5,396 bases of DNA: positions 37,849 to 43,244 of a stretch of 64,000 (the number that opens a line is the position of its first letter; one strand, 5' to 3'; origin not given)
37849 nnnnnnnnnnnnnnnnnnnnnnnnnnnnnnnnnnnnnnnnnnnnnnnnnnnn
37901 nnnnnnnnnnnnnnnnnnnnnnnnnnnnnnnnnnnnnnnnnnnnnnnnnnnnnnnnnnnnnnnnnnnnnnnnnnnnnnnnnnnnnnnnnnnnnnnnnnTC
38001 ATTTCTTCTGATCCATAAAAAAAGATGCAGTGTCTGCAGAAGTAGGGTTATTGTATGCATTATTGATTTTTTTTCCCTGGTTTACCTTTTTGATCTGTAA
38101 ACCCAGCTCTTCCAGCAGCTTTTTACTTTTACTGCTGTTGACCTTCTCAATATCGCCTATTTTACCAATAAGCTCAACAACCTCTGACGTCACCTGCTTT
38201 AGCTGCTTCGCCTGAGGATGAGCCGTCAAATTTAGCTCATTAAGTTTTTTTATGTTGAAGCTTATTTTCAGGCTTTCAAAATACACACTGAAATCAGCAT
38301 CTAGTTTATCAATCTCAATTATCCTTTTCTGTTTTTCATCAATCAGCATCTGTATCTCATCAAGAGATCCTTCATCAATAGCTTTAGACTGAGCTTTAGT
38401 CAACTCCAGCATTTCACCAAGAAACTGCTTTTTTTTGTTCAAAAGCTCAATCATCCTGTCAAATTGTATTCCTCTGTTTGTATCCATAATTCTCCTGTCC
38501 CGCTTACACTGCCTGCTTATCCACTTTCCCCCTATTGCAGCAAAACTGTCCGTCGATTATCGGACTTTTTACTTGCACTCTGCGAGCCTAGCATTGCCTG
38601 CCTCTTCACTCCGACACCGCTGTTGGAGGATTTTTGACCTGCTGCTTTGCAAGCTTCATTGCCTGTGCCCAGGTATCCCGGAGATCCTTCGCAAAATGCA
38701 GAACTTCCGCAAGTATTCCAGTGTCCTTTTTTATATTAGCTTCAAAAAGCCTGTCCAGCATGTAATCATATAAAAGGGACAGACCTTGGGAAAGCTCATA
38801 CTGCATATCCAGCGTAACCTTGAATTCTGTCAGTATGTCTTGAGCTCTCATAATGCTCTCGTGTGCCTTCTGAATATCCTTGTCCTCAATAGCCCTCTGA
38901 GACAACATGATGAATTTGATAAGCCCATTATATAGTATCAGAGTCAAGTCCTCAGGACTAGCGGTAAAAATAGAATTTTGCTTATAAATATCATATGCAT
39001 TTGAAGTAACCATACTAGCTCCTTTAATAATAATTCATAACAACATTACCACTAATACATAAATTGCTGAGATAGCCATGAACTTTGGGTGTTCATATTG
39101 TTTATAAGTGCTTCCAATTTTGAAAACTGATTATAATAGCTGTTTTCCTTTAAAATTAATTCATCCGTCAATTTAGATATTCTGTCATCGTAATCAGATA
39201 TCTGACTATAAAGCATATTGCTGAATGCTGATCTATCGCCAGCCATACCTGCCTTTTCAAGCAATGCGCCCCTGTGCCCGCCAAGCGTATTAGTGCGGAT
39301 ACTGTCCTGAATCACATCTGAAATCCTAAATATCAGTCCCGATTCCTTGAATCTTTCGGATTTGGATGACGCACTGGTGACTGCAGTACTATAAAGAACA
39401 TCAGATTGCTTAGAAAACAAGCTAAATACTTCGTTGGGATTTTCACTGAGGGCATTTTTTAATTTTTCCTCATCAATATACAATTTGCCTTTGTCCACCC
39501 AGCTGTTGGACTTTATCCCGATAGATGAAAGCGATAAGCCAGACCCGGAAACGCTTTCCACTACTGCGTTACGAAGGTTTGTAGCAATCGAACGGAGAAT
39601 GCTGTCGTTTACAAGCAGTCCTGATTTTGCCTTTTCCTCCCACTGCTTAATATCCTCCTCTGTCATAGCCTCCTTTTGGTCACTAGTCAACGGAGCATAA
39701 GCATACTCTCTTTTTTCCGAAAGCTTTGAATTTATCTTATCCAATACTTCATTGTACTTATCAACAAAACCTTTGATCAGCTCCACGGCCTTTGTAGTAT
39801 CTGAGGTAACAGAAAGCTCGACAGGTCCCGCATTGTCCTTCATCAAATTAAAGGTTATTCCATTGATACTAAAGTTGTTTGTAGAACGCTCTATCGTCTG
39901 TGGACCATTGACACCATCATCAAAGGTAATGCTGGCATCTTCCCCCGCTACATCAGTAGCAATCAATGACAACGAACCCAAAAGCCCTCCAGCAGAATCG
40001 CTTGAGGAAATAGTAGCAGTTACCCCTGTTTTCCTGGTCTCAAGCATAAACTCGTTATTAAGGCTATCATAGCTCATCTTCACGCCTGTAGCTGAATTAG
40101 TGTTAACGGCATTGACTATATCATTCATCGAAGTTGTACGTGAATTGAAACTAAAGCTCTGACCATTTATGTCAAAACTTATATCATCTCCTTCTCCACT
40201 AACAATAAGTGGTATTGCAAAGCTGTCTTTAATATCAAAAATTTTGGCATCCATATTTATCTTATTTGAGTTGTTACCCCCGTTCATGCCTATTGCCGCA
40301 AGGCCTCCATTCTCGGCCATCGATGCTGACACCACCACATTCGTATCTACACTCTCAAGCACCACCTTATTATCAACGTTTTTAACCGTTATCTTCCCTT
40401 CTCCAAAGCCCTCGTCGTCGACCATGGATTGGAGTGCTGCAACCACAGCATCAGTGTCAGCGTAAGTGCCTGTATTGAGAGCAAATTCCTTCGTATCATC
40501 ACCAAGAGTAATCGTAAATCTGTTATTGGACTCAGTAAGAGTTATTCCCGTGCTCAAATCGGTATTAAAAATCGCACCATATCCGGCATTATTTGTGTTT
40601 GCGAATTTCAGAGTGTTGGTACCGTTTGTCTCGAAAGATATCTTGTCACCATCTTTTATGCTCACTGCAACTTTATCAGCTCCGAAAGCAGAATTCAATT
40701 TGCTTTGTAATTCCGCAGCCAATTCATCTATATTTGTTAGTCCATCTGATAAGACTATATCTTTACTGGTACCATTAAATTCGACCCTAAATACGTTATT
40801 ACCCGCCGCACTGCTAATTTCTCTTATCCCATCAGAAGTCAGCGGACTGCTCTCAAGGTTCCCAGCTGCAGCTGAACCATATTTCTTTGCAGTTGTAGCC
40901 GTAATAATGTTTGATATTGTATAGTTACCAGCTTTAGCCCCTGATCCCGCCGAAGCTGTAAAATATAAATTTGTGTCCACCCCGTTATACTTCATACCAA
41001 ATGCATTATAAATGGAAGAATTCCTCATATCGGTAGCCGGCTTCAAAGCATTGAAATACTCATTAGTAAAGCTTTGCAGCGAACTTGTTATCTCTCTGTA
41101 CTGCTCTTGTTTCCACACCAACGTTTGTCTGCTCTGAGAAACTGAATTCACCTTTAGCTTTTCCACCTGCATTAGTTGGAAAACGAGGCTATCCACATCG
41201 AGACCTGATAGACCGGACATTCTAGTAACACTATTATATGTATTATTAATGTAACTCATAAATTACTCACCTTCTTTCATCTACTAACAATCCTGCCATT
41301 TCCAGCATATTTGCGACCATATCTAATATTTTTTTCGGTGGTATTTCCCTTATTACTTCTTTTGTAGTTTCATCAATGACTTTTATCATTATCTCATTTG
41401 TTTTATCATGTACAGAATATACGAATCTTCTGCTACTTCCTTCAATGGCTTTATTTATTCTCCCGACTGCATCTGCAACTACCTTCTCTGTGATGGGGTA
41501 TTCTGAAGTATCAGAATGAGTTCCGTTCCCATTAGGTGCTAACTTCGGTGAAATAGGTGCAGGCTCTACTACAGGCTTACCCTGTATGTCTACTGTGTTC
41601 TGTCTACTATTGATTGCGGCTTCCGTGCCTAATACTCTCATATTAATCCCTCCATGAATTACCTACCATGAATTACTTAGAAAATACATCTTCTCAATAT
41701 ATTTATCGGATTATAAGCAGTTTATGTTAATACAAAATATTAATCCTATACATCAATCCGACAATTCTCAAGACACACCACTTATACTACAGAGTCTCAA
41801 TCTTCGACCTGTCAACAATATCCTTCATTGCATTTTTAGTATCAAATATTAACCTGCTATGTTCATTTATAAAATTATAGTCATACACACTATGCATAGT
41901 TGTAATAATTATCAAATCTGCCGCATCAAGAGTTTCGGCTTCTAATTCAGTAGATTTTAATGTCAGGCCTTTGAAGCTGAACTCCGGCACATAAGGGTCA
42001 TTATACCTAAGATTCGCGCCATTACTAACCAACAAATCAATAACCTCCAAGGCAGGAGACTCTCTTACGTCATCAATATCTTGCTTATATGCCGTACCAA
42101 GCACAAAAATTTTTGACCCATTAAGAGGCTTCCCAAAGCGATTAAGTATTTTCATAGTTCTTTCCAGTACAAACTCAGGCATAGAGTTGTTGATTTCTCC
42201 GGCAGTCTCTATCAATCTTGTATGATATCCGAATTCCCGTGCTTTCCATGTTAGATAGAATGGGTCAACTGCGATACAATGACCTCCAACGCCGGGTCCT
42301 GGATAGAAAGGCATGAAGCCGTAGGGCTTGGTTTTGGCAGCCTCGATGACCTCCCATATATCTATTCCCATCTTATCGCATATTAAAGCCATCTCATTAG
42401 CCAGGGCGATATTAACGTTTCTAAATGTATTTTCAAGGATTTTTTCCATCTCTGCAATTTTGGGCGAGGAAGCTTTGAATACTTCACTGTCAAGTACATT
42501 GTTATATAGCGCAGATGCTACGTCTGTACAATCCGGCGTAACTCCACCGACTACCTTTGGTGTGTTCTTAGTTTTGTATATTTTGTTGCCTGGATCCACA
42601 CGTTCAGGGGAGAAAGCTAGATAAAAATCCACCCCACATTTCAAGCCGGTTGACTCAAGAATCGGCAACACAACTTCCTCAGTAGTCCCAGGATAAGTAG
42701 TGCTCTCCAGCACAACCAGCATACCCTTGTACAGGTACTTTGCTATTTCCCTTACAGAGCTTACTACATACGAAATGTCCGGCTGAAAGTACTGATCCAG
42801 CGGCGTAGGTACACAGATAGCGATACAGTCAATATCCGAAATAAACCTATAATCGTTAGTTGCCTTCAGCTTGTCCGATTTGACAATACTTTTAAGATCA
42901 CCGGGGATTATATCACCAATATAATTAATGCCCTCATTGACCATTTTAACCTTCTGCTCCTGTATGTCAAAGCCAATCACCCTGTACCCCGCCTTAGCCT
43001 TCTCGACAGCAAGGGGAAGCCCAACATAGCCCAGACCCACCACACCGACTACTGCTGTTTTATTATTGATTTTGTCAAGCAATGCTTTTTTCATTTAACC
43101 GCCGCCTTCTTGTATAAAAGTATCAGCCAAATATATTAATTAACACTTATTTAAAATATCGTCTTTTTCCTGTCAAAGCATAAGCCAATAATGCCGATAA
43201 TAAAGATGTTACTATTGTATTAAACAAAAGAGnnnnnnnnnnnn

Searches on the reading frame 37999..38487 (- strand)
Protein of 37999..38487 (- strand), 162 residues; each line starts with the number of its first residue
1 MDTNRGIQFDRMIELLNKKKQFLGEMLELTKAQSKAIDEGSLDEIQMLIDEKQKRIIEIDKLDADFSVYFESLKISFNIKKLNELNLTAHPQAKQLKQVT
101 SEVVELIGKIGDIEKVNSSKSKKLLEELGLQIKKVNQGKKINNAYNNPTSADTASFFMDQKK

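Call 57: search_protein_families(library=pfam, proteins=[window:37999-38487:-], max_evalue=0.001)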
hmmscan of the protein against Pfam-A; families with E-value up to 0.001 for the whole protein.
window:37999-38487:- (162 aa): 1 family
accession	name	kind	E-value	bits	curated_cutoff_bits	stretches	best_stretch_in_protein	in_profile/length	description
PF05130.17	FlgN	-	1.1e-14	55.5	30.5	1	8-148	2-142/147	FlgN protein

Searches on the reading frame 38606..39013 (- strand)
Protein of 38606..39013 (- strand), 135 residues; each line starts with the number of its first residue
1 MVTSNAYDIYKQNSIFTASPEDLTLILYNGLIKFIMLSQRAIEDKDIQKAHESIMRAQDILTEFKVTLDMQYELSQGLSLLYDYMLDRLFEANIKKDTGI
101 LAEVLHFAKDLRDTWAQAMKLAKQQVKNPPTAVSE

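Call 57: search_protein_families(library=pfam, proteins=[window:38606-39013:-], max_evalue=0.001)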
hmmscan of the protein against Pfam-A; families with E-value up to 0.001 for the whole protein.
window:38606-39013:- (135 aa): 1 family
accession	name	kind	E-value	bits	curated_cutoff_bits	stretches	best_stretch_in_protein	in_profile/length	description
PF02561.19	FliS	-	4.6e-38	130.5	26.7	1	8-119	2-115/115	Flagellar protein FliS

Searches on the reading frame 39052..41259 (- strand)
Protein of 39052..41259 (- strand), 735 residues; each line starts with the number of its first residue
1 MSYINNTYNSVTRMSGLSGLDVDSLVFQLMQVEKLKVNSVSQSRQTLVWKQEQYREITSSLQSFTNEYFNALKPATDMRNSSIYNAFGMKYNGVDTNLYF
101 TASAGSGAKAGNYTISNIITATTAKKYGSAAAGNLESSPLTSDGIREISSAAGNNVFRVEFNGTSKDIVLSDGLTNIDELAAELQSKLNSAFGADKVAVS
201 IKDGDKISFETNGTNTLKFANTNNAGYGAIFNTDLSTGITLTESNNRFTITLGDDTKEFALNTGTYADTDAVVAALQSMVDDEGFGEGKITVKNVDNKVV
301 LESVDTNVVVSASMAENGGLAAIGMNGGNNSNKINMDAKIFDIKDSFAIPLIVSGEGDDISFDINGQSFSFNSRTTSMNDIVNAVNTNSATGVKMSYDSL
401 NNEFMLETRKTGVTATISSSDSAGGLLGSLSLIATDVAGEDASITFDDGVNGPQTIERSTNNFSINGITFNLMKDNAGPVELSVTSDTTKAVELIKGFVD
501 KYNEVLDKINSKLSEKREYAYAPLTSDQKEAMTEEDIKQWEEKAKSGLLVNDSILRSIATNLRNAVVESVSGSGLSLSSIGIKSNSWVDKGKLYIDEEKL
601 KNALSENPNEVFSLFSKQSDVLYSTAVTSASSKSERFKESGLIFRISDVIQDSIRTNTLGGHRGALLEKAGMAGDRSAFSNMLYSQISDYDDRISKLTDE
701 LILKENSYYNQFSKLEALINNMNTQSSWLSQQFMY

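Call 57: search_protein_families(library=pfam, proteins=[window:39052-41259:-], max_evalue=0.001)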
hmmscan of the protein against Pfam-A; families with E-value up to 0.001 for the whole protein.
window:39052-41259:- (735 aa): 2 families
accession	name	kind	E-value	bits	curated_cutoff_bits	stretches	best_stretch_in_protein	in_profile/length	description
PF07195.17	FliD_C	-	2.7e-49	168.2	25.4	1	439-723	1-235/236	Flagellar hook-associated protein 2 C-terminus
PF02465.23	FliD_N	-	1.5e-15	58.1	24.8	1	18-120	1-93/97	Flagellar hook-associated protein 2 N-terminus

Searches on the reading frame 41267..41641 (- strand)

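Call 57: search_protein_families(library=pfam, proteins=[window:41267-41641:-], max_evalue=0.001)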
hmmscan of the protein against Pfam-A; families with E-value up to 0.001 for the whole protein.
window:41267-41641:- (124 aa): 1 family
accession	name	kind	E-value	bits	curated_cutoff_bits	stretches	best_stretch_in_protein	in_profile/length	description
PF03646.20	FlaG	-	1.1e-27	96.5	23.8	1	42-122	21-101/101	FlaG protein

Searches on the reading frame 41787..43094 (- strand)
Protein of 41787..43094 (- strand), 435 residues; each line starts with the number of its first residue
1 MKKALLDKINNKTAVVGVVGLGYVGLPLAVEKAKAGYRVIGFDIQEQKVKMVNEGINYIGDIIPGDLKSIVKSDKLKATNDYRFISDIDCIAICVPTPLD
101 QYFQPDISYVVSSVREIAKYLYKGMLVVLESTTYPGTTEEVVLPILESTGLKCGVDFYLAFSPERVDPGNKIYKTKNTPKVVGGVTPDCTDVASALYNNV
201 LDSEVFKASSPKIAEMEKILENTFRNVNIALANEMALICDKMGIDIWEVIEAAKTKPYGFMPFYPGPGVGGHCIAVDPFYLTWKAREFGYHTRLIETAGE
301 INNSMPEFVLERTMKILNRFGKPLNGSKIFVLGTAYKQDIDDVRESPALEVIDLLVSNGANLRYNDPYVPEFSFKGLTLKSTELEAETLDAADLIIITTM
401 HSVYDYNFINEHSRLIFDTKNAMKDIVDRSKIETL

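Call 57: search_protein_families(library=pfam, proteins=[window:41787-43094:-], max_evalue=0.001)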
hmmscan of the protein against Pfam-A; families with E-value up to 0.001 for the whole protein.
window:41787-43094:- (435 aa): 4 families
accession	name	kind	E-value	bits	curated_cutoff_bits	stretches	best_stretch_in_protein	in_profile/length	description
PF03721.20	UDPG_MGDP_dh_N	-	6.1e-45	153.5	27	1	16-192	3-183/187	UDP-glucose/GDP-mannose dehydrogenase family, NAD binding domain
PF00984.24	UDPG_MGDP_dh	-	2e-35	121.2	25.4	1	214-303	3-93/94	UDP-glucose/GDP-mannose dehydrogenase family, central domain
PF03720.21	UDPG_MGDP_dh_C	-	1.1e-21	77.6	30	1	331-424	2-102/103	UDP-glucose/GDP-mannose dehydrogenase family, UDP binding domain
PF03446.21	NAD_binding_2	-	1.2e-07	32.4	21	1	16-141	2-103/161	NAD binding domain of 6-phosphogluconate dehydrogenase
